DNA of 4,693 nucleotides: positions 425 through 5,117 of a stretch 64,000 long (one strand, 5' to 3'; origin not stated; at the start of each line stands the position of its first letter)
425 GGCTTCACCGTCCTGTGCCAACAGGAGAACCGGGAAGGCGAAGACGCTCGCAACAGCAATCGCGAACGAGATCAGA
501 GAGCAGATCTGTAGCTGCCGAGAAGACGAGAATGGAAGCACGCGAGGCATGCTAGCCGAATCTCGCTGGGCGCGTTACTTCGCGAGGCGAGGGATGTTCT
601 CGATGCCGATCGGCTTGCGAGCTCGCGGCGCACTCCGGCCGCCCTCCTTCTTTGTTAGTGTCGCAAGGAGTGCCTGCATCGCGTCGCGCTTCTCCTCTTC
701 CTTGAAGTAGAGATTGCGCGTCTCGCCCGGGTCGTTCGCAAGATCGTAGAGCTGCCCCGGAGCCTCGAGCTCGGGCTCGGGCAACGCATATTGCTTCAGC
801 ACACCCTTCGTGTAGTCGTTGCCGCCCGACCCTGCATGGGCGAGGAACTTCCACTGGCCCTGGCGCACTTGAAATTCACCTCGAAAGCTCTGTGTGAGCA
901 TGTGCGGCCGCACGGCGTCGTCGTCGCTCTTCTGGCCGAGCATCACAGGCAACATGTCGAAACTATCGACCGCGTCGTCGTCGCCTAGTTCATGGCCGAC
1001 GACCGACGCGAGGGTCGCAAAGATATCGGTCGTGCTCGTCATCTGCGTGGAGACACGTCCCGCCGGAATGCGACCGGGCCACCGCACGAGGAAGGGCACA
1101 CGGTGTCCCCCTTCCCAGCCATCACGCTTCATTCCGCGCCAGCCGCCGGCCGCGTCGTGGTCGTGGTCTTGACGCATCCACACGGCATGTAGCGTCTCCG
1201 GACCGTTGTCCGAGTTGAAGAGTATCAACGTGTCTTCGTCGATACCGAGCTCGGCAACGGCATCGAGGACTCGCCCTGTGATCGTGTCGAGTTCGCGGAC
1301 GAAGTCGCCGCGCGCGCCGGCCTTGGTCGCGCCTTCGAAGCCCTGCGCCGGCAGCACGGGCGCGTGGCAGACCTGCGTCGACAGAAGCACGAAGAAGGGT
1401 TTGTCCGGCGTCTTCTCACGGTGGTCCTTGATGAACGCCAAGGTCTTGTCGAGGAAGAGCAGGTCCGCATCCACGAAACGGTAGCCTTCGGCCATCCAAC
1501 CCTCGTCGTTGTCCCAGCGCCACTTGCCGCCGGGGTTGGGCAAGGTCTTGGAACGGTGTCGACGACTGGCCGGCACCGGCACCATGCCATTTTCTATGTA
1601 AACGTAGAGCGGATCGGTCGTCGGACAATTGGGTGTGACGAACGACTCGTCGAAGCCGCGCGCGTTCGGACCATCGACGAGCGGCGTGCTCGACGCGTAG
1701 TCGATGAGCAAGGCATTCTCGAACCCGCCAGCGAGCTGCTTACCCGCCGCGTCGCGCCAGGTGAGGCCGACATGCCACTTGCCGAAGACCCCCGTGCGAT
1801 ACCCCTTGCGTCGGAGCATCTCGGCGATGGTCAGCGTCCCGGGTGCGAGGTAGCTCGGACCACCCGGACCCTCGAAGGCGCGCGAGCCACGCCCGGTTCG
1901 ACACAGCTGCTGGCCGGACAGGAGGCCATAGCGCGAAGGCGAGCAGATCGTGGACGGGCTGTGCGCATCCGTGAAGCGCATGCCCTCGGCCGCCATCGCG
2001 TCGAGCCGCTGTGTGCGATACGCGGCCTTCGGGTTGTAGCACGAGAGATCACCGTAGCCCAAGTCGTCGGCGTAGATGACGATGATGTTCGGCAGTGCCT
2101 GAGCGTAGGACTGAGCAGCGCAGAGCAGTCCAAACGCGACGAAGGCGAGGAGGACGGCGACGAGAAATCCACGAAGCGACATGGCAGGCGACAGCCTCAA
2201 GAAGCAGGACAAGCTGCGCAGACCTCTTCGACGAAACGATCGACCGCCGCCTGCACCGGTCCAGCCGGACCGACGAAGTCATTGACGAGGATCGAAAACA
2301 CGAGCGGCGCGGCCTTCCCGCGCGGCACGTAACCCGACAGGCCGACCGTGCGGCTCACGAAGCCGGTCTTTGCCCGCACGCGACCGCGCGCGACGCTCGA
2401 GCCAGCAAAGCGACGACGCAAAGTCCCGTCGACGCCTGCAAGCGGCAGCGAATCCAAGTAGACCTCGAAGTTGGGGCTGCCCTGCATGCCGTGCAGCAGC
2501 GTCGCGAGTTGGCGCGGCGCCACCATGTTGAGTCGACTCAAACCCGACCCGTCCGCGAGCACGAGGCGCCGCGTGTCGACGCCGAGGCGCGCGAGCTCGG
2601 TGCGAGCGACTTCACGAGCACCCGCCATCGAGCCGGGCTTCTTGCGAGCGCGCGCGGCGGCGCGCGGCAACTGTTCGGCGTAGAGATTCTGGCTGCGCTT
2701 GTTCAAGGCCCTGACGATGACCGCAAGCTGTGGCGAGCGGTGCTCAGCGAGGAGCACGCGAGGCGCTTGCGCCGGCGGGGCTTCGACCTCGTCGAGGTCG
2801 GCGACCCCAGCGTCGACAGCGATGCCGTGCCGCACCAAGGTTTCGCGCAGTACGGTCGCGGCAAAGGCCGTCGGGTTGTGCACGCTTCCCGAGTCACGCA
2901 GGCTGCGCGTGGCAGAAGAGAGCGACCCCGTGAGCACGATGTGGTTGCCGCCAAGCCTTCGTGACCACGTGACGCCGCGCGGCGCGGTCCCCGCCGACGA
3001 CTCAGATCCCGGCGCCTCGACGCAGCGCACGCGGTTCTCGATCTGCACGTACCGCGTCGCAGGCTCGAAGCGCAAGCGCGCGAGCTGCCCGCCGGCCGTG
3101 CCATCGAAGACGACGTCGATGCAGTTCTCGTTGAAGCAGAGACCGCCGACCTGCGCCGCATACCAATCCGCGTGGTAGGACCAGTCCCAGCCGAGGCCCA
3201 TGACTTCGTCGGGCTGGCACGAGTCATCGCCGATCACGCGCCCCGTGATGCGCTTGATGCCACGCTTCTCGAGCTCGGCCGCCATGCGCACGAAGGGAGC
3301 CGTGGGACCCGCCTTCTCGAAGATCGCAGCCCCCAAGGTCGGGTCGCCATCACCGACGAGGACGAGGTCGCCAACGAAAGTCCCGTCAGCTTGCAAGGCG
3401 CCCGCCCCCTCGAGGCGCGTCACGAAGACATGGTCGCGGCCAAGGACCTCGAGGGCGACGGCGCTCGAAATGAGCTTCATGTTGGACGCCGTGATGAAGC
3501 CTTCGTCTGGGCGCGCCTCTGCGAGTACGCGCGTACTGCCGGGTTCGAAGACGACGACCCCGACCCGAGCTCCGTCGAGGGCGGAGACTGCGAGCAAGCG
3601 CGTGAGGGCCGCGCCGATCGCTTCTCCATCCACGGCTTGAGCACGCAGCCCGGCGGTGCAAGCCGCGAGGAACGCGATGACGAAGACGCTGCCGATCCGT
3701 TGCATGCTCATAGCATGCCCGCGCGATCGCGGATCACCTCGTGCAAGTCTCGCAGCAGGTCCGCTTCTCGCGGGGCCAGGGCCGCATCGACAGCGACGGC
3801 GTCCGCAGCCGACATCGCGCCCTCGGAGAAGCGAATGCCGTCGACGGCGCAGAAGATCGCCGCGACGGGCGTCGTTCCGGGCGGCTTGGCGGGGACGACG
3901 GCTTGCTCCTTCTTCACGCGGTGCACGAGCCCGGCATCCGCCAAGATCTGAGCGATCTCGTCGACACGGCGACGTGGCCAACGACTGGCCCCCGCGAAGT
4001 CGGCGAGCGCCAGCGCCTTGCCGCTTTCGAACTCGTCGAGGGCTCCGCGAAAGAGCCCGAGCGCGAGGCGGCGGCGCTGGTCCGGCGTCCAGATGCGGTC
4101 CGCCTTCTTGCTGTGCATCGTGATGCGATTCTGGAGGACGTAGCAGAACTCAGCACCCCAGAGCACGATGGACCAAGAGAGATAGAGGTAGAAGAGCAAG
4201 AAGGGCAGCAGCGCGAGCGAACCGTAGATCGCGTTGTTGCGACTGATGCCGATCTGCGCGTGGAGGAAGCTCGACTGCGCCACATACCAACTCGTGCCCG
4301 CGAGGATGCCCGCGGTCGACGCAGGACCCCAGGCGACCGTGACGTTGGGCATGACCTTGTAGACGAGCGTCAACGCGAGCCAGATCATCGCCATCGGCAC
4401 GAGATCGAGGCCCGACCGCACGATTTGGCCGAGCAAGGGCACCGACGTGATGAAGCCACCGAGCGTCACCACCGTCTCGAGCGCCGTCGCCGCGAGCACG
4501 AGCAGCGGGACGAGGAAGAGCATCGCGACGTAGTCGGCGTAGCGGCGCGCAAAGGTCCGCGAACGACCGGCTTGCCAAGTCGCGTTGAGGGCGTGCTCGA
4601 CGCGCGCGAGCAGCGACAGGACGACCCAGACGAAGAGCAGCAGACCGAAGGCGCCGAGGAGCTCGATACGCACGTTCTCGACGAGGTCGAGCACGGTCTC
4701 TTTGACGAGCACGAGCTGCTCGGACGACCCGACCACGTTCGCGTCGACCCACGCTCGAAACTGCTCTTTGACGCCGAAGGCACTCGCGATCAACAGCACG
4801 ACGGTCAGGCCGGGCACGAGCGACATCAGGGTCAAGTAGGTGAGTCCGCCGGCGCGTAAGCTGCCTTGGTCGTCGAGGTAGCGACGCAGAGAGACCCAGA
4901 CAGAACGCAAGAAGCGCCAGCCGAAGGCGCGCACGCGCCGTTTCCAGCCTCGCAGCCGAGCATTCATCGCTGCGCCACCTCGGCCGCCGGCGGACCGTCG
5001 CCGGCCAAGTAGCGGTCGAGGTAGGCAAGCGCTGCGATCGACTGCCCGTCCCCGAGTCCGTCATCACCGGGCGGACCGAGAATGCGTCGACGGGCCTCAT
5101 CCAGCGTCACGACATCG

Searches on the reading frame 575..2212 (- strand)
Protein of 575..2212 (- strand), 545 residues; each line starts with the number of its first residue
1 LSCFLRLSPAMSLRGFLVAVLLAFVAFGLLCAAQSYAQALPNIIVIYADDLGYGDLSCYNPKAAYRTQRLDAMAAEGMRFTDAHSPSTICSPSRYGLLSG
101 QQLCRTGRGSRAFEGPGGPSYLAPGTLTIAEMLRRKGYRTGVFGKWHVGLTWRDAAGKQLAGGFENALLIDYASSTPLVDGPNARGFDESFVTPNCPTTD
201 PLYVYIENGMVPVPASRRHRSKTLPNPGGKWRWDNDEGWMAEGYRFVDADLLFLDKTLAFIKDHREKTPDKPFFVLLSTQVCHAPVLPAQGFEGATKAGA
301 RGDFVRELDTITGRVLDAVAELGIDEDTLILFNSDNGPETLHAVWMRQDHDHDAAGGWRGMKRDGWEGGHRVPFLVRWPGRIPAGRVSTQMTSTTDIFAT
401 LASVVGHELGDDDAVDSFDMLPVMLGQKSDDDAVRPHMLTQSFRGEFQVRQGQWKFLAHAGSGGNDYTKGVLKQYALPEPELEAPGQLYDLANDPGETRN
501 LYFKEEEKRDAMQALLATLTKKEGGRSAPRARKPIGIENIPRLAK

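Call 78: search_protein_families(library=pfam, proteins=[window:575-2212:-], max_evalue=0.0001)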
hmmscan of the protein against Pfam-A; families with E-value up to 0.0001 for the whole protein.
window:575-2212:- (545 aa): 2 families
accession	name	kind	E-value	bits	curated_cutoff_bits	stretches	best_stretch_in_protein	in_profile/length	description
PF00884.28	Sulfatase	-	1.9e-48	165.8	25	1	41-406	1-300/301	Sulfatase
PF16347.10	SGSH_C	-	8.1e-09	36.2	29.3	1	362-519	8-148/154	N-sulphoglucosamine sulphohydrolase, C-terminal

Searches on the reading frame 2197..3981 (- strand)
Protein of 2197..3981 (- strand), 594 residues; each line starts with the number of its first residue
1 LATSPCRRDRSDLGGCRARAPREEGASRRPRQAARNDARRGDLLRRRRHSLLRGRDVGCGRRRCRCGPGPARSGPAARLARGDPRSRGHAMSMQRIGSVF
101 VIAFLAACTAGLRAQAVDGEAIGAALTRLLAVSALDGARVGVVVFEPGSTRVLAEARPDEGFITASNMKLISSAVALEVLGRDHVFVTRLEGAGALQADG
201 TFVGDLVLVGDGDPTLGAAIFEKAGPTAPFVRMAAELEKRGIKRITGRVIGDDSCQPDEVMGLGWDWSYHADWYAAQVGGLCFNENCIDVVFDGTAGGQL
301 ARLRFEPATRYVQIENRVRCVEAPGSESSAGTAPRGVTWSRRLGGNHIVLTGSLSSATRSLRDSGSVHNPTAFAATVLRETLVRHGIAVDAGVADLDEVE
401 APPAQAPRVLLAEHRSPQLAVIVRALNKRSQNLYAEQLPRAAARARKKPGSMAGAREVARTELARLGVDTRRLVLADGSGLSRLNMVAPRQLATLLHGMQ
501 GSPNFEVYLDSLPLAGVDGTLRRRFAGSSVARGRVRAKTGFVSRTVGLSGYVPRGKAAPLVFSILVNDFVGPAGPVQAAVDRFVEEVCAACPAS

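Call 78: search_protein_families(library=pfam, proteins=[window:2197-3981:-], max_evalue=0.0001)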
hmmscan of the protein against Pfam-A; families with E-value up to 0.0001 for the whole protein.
window:2197-3981:- (594 aa): 1 family
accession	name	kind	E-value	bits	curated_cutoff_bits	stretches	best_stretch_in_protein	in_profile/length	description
PF02113.21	Peptidase_S13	-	8.3e-93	312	22.8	1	125-572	4-427/444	D-Ala-D-Ala carboxypeptidase 3 (S13) family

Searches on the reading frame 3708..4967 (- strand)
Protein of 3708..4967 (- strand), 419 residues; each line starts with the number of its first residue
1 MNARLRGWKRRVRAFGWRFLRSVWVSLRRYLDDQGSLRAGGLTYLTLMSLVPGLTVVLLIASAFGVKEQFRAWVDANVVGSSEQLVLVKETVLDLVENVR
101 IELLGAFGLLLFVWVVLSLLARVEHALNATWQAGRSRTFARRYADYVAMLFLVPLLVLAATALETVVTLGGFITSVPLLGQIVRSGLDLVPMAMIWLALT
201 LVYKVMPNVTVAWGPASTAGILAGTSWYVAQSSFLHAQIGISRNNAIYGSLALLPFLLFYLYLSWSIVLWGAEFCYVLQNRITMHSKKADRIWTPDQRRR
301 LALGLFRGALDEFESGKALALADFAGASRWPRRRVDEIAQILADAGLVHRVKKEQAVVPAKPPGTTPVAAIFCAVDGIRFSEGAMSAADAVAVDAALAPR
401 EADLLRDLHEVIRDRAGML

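Call 78: search_protein_families(library=pfam, proteins=[window:3708-4967:-], max_evalue=0.0001)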
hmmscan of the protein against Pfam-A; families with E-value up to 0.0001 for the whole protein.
window:3708-4967:- (419 aa): 1 family
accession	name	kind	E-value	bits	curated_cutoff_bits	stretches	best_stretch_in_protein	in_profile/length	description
PF03631.20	Virul_fac_BrkB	-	1.4e-43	149.8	33.7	1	32-281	2-258/259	Virulence factor BrkB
